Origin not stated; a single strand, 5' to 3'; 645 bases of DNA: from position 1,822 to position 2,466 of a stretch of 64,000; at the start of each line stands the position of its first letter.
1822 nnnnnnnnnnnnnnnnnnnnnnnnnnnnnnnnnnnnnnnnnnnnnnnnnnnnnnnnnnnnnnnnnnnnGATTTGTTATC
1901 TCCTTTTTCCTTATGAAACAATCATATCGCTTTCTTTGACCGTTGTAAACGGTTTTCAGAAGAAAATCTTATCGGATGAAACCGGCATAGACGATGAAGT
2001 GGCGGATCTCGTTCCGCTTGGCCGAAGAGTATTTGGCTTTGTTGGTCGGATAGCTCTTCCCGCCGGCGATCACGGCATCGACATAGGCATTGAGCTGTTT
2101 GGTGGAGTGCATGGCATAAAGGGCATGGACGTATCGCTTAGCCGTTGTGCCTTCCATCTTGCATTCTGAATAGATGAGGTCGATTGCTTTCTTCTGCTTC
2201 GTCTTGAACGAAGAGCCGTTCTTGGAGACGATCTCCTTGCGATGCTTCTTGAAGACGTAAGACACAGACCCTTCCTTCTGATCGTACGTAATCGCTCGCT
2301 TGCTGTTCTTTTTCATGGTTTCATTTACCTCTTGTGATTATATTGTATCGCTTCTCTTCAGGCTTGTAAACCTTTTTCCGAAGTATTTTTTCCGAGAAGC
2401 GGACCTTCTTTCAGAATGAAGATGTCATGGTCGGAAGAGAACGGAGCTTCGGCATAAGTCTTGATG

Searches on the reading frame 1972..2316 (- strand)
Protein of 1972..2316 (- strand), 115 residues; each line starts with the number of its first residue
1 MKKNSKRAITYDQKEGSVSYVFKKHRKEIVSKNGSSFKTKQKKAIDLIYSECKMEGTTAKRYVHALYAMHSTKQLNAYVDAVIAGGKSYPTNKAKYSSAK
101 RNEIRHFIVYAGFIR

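Call 75: find_encoding_contigs(protein=window:1972-2316:-, flank=10000, max_places=6)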
Protein window:1972-2316:- (115 aa): 22 contigs read that carry it; 6 places shown.
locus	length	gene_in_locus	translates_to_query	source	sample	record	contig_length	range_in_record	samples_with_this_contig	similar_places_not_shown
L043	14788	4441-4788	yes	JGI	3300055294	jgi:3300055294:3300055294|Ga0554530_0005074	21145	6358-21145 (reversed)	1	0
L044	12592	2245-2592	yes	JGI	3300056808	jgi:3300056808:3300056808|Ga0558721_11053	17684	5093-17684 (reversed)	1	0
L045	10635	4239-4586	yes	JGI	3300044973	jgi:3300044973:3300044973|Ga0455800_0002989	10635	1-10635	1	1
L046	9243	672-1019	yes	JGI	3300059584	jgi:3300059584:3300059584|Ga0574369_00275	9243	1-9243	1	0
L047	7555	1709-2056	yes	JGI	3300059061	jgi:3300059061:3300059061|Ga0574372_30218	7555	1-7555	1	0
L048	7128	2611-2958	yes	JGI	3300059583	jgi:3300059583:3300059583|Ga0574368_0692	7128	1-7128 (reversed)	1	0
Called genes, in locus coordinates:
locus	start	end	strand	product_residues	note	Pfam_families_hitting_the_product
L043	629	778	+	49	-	PF23876:DUF7230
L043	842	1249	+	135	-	-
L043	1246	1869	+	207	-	PF01467:CTP_transf_like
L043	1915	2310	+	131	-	PF25682:Phage_VG64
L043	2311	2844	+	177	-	-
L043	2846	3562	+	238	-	-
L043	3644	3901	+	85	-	-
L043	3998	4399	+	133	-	-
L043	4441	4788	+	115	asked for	-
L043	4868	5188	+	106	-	-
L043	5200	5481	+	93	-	-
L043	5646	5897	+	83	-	-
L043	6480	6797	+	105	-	-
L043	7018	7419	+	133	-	-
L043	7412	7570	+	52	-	-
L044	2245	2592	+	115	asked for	-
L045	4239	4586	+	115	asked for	-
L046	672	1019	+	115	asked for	-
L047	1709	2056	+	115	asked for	-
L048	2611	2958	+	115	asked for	-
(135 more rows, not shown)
